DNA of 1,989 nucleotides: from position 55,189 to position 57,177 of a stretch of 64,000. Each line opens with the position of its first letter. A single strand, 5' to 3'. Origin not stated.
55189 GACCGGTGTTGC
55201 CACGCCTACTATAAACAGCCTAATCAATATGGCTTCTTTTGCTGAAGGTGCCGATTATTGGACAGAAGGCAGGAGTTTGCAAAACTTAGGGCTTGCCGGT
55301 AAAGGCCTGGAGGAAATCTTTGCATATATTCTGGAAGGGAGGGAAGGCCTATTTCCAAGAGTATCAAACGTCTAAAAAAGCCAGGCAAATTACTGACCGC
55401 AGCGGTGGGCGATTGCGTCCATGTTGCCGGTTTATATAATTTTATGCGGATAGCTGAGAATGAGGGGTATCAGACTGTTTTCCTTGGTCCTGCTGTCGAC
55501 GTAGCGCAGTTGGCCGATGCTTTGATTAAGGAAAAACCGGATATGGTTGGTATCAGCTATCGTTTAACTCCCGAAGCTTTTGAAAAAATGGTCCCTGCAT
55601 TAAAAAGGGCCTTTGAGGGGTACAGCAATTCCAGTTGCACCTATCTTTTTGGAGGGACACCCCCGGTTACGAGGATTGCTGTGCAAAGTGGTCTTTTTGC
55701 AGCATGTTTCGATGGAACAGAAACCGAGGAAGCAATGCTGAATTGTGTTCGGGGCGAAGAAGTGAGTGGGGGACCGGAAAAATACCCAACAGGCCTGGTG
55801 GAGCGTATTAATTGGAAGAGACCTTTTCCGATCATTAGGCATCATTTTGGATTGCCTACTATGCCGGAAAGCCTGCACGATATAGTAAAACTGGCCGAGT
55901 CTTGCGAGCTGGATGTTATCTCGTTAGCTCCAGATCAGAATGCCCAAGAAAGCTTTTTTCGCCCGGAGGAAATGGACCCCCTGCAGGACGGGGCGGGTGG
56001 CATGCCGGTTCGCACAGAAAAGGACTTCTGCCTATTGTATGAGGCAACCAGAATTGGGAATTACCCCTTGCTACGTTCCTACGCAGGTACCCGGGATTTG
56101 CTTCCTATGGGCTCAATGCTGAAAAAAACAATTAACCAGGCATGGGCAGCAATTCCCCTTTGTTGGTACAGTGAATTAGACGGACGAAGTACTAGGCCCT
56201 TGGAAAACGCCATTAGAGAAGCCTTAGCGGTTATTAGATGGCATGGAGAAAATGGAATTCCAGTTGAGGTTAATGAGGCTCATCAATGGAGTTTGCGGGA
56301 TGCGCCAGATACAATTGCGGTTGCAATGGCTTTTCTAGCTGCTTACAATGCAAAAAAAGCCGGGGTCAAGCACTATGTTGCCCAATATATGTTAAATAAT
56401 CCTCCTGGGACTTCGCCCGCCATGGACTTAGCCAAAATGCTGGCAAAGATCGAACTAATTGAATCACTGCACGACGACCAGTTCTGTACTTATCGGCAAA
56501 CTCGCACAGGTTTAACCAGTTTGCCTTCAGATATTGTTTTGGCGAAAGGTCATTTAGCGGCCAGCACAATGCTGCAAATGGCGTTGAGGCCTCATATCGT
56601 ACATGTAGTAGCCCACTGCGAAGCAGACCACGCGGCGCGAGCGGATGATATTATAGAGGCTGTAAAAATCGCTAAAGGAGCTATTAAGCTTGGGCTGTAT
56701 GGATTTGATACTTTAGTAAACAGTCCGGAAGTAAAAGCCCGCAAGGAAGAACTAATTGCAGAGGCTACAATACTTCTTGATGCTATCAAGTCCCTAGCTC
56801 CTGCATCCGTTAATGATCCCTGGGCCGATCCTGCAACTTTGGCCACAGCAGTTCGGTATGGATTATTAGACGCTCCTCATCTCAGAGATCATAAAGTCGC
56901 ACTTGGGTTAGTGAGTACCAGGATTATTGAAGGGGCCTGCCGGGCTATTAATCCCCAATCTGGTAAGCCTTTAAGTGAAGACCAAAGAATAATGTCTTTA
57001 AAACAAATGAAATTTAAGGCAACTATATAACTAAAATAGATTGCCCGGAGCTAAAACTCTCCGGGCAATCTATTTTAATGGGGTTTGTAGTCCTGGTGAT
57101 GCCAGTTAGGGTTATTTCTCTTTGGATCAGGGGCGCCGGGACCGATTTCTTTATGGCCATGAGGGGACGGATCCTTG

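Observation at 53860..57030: Opine-dehydrogenase-family oxidoreductase plus B12-binding-domain fusion protein behind a long structured leader with terminator: uncharacterised catabolic module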

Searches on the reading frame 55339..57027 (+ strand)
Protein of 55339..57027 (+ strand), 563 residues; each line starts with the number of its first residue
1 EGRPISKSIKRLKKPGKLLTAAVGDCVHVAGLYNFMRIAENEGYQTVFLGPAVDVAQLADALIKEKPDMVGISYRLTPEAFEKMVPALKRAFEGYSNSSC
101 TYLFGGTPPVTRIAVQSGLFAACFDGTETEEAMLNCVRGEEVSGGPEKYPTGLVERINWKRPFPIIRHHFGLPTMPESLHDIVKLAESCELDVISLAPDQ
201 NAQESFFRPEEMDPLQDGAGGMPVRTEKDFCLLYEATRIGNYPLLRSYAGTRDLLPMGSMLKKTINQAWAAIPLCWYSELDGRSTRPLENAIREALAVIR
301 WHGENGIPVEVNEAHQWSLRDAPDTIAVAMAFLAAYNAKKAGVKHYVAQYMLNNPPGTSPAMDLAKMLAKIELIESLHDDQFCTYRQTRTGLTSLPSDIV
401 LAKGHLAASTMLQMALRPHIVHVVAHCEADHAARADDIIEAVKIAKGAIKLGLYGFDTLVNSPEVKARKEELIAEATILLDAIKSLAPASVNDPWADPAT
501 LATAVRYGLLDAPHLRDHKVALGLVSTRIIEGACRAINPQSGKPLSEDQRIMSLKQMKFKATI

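Call 4: search_protein_families(library=pfam, proteins=[window:55339-57027:+], max_evalue=0.01)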
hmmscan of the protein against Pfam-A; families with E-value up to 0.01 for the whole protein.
window:55339-57027:+ (563 aa): 1 family
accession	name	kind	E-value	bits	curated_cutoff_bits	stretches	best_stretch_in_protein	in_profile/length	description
PF02310.24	B12-binding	-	5.5e-10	39.6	32.1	1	17-132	2-119/121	B12 binding domain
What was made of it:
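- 55387..55755 (+): B12-binding Rossmann domain, with the invariant Cys22-x-His24-x-x-Gly27 motif at 55414-55431. PF02310, E 5.5e-10, profile positions 2-119 (call 4).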

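Call 7: search_protein_families(library=ncbifam, proteins=[window:55351-57027:+], max_evalue=0.001)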
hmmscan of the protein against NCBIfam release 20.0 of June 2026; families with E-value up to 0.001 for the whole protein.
window:55351-57027:+ (559 aa): 0 families

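Call 8: search_solved_structures(query=window:55351-57027:+, max_evalue=1, show_alignments=2)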
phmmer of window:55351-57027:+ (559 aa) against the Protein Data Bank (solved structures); distinct sequences matched with E-value up to 1: 9.
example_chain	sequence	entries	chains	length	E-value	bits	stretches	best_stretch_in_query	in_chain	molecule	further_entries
4jgi_A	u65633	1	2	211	0.00089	21.4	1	7-110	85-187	Putative uncharacterized protein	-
3kow_A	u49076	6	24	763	0.14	14.1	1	9-123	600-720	D-ornithine aminomutase E component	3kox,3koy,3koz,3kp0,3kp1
1y80_A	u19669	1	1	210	0.29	13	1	10-84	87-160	Predicted cobalamin binding protein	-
9cbo_A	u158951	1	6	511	0.37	12.7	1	10-74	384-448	Methionine synthase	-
8jbs_A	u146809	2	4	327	0.54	12.2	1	19-73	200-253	Putative cobalamin binding protein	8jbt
8ssd_A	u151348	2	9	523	0.7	11.8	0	10-74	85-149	Methionine synthase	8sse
9cbq_A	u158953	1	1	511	0.8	11.6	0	10-74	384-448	Methionine synthase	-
2yxb_A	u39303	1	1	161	0.82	11.6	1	12-109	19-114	Coenzyme B12-dependent mutase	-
1bmt_A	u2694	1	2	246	0.89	11.5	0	6-91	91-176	METHIONINE SYNTHASE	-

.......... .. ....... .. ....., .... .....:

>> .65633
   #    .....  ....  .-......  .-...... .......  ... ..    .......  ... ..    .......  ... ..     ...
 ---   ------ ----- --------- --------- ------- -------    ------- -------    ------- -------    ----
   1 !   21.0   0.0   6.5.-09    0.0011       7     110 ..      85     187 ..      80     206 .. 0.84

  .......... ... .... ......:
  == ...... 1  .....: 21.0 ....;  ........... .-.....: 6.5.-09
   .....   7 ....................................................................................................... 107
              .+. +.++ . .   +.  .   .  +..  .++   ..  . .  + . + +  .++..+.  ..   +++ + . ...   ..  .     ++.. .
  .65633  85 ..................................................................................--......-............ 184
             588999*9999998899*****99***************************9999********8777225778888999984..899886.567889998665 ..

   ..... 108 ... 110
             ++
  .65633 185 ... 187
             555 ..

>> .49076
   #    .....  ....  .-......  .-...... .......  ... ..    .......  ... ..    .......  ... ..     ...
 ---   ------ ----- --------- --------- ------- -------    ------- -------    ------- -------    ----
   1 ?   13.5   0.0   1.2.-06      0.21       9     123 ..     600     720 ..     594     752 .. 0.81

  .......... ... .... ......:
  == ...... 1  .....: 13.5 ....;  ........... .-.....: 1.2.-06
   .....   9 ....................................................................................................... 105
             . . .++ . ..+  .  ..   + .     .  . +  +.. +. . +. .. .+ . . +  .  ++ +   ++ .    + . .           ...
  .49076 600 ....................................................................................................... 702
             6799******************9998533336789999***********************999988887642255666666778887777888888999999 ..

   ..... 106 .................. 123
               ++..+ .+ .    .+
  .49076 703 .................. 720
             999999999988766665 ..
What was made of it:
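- On PLP-dependent aminomutases (OraSE, KamDE): The OraE segment carrying that lysine aligns to a gap in this protein (call 8).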

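Call 9: find_homologous_proteins(query=window:55351-57027:+, max_evalue=0.00001)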
Query window:55351-57027:+ (559 aa): 7871 proteins with E <= 0.00001 among 8000 candidates; the best 120 are listed.
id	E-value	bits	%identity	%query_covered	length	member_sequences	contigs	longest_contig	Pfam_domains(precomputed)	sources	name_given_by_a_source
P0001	0.0e+0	1236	100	97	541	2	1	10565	PF02310.25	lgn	-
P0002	2.3e-242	824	67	100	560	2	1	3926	PF02310.25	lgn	-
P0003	5.0e-242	823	66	98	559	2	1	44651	PF02310.25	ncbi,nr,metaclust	ncbi:methionine synthase [Clostridiales bacterium PH28_bin88]|nr:methionine synthase [Clostridiales 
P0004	8.4e-239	812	65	100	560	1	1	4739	PF02310.25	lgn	-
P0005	1.4e-233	795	65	96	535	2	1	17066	PF02310.25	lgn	-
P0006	8.4e-232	789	64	96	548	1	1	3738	PF02310.25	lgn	-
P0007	4.3e-225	767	63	96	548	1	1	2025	PF02310.25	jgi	-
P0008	2.0e-218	745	62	97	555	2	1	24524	PF02310.25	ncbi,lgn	-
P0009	1.6e-214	732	60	96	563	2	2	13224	PF02310.25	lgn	-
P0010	9.5e-214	729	60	96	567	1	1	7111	PF02310.25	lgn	-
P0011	1.1e-212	726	60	96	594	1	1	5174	PF02310.25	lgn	-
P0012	1.6e-211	722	59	96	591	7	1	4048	PF02310.25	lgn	-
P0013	8.4e-211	720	60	98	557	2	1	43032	PF02310.25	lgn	-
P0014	1.0e-208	713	58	97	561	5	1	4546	PF02310.25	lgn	-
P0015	1.0e-207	709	59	96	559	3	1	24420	PF02310.25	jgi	-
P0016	1.0e-207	709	59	96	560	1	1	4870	PF02310.25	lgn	-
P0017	2.6e-207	708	59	96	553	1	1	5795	PF02310.25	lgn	-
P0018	3.0e-207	708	59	97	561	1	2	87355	PF02310.25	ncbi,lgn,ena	-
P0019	6.0e-207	707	58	97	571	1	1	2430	PF02310.25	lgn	-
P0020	6.0e-207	707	58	97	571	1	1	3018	PF02310.25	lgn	-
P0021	1.1e-206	706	57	97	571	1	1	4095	PF02310.25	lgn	-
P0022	1.5e-206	706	58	97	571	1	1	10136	PF02310.25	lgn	-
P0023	2.6e-206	705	58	97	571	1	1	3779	PF02310.25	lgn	-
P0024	2.9e-206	705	57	97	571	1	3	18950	PF02310.25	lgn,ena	-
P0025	3.6e-206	704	58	97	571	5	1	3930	PF02310.25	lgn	-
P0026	4.0e-206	704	57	97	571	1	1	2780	PF02310.25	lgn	-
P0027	5.0e-206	704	57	97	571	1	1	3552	PF02310.25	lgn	-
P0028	8.5e-206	703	60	96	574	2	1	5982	PF02310.25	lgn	-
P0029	1.1e-205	703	57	97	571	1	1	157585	PF02310.25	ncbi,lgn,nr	ncbi:MAG: hypothetical protein PWR07_407 [Bacillota bacterium]|nr:hypothetical protein [Bacillota ba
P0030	2.4e-205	702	57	97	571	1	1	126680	PF02310.25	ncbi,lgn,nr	ncbi:MAG: cobalamin B12-binding domain-containing protein [Firmicutes bacterium]|nr:cobalamin B12-bi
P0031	2.5e-204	698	58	97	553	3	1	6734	PF02310.25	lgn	-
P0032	6.3e-204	697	58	96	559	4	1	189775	PF02310.25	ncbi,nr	ncbi:MAG: methionine synthase [Bacillota bacterium]|nr:methionine synthase [Bacillota bacterium]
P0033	3.5e-202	691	58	96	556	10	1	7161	PF02310.25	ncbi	ncbi:MAG: cobalamin B12-binding domain-containing protein [Bacillota bacterium]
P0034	8.7e-202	690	58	97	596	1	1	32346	PF02310.25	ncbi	-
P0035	1.3e-201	689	57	97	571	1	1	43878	PF02310.25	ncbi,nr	ncbi:MAG: cobalamin-dependent protein [Bacillota bacterium]|nr:cobalamin-dependent protein [Bacillot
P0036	1.4e-201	689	57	97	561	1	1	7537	PF06368.18,PF02310.25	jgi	-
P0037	5.2e-201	687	54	96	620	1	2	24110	PF02310.25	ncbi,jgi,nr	ncbi:MAG: methionine synthase [Firmicutes bacterium]|jgi:hypothetical protein|nr:methionine synthase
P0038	1.3e-200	686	57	96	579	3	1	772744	PF02310.25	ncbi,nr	ncbi:MAG: cobalamin B12-binding domain-containing protein [Limnochordaceae bacterium]|nr:cobalamin B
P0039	1.7e-200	686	58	96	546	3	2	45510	PF06368.18,PF02310.25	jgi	-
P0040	6.1e-200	684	57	96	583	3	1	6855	PF06368.18,PF02310.25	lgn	-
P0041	6.3e-200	684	57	95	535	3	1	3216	PF02310.25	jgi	jgi:methylmalonyl-CoA mutase cobalamin-binding subunit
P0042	7.2e-200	683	54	97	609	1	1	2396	PF02310.25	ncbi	ncbi:MAG: cobalamin B12-binding domain-containing protein [Bacillota bacterium]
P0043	5.9e-199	680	57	96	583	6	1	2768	PF02310.25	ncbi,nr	ncbi:MAG: cobalamin B12-binding domain-containing protein [Firmicutes bacterium]|nr:cobalamin B12-bi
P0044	1.9e-198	679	56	97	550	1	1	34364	PF02310.25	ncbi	-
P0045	2.0e-198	679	58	96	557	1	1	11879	PF02310.25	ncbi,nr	ncbi:MAG: cobalamin B12-binding domain-containing protein [Firmicutes bacterium]|nr:cobalamin B12-bi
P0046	2.7e-198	678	57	97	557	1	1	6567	PF02310.25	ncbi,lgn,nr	ncbi:MAG: cobalamin B12-binding domain-containing protein [Clostridia bacterium]|nr:cobalamin B12-bi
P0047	3.6e-198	678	55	99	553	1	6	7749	PF06368.18,PF02310.25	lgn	-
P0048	3.7e-198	678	56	97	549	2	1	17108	PF02310.25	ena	-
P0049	4.8e-198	677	56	96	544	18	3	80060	PF06368.18,PF02310.25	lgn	-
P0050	1.1e-197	676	55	97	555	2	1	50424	PF02310.25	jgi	-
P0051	1.5e-197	676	56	97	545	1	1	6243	PF02310.25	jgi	jgi:methylmalonyl-CoA mutase cobalamin-binding subunit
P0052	3.0e-197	675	55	99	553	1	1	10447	PF06368.18,PF02310.25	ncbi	ncbi:MAG TPA: methionine synthase [Bacillota bacterium]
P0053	4.9e-196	671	57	95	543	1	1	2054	PF02310.25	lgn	-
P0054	9.9e-196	670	55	97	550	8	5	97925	PF06368.18,PF02310.25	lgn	-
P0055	2.1e-195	669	55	97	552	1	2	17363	PF02310.25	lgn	-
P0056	2.6e-195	668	54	96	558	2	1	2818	PF02310.25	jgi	-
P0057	2.7e-195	668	53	97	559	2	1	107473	PF06368.18,PF02310.25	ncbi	-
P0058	3.0e-195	668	55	98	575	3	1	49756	PF02310.25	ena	-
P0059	8.7e-195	667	56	96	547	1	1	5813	PF02310.25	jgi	-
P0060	1.4e-194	666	55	98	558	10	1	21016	PF06368.18,PF02310.25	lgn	-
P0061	1.4e-194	666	56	96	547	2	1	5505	PF02310.25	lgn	-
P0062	1.9e-194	666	55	97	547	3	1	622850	PF02310.25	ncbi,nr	ncbi:MAG: cobalamin-dependent protein [Acidobacteriota bacterium]|nr:cobalamin-dependent protein [Ac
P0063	2.1e-194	665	55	96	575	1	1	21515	PF02310.25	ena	-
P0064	3.2e-194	665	56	97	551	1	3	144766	PF02310.25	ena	-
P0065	3.8e-194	665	55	97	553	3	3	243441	PF06368.18,PF02310.25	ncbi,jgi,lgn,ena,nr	ncbi:MAG: methionine synthase [Thermaerobacter sp.]|nr:methionine synthase [Bacillota bacterium] REJ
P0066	4.3e-194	664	57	96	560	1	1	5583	PF02310.25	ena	-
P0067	1.0e-193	663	56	97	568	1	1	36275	PF02310.25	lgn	-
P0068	1.8e-193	662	56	96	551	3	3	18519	PF02310.25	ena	-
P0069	3.1e-193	662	53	97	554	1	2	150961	PF02310.25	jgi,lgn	jgi:methylmalonyl-CoA mutase cobalamin-binding subunit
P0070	4.7e-193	661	55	98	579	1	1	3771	PF02310.25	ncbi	-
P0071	5.2e-193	661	53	98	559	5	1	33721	PF06368.18,PF02310.25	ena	-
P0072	5.9e-193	661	54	96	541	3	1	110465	PF02310.25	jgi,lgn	-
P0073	1.0e-192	660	53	97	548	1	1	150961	PF02310.25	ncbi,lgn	-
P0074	1.0e-192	660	55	97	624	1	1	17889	PF06368.18,PF02310.25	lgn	-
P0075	1.6e-192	659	55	96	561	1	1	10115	PF02310.25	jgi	jgi:hypothetical protein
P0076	1.8e-192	659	55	96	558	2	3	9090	PF06368.18,PF02310.25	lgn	-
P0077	2.3e-192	659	56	97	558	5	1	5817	PF06368.18,PF02310.25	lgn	-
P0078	2.5e-192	659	55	98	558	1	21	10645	PF06368.18,PF02310.25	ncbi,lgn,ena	ncbi:MAG: hypothetical protein FWJ83_06335 [Limnochordales bacterium]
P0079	3.4e-192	658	55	97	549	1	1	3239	PF02310.25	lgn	-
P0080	3.5e-192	658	56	97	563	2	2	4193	PF02310.25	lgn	-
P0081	6.2e-192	657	56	96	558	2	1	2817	PF02310.25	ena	-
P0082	7.4e-192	657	56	96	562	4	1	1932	PF02310.25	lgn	-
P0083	1.2e-191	656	56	96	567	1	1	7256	PF02310.25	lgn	-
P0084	1.2e-191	656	53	97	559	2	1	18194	PF02310.25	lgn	-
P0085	2.1e-191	656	55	96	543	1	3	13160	PF02310.25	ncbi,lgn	-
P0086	4.0e-191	655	55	96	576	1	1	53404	PF02310.25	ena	-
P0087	6.0e-191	654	55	98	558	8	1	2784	PF06368.18,PF02310.25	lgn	-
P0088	7.0e-191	654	53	96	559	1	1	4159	PF02310.25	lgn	-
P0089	7.9e-191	654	55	98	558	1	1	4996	PF06368.18,PF02310.25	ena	-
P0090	2.5e-190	652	56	96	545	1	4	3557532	PF06368.18,PF02310.25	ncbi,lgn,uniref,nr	ncbi:methionine synthase [Anoxybacter fermentans]|uniref:Methionine synthase n=1 Tax=Anoxybacter fer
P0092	9.4e-190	650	54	98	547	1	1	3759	PF06368.18,PF02310.25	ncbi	-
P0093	9.6e-190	650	54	97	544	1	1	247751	PF02310.25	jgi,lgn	-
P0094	9.8e-190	650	53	97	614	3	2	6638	PF06368.18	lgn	-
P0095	1.1e-189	650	54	96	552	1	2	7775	PF02310.25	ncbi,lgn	ncbi:MAG: cobalamin B12-binding domain-containing protein [bacterium]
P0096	1.1e-189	650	55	96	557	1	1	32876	PF02310.25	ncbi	ncbi:MAG TPA: methionine synthase [Thermaerobacter sp.]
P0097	4.1e-189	648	56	97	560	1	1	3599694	PF02310.25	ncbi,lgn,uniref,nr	ncbi:cobalamin B12-binding domain-containing protein [Caldinitratiruptor microaerophilus]|uniref:B12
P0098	5.6e-189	648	55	97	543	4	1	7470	PF02310.25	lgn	-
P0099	7.0e-189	647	54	97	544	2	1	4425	PF02310.25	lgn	-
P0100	7.3e-189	647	54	96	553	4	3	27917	PF06368.18,PF02310.25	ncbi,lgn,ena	-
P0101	9.6e-189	647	54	96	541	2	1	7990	PF06368.18,PF02310.25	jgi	-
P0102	1.0e-188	647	55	96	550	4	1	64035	PF02310.25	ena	-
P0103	1.2e-188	646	54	96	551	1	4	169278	PF02310.25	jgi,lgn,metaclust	metaclust:\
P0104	1.2e-188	646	53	96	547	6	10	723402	PF02310.25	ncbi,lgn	ncbi:MAG: methionine synthase [Bacillota bacterium]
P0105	1.7e-188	646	54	97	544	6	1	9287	PF02310.25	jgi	jgi:methylmalonyl-CoA mutase cobalamin-binding subunit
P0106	1.8e-188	646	54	96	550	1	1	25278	PF02310.25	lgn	-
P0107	2.0e-188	646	55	96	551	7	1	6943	PF02310.25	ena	-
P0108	2.5e-188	645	54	97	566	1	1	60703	PF02310.25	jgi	jgi:hypothetical protein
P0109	4.8e-188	644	53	97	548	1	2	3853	PF02310.25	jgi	jgi:methylmalonyl-CoA mutase cobalamin-binding subunit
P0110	4.8e-188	644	53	97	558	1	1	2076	PF06368.18,PF02310.25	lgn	-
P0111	7.9e-188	644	54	97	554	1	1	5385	PF02310.25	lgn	-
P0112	8.1e-188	644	55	97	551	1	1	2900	PF02310.25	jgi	jgi:methylmalonyl-CoA mutase cobalamin-binding subunit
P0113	9.9e-188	643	57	92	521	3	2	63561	PF02310.25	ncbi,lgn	-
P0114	1.3e-187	643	56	96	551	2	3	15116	PF02310.25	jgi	jgi:hypothetical protein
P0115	1.5e-187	643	56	97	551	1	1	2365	PF02310.25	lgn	-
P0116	1.5e-187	643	54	96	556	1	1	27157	PF02310.25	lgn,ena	-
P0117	1.7e-187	643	53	96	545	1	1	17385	PF02310.25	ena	-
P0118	1.9e-187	643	54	97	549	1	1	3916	PF02310.25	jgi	-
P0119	2.3e-187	642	54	96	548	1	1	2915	PF02310.25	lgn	-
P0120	2.4e-187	642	54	96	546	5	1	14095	PF02310.25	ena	-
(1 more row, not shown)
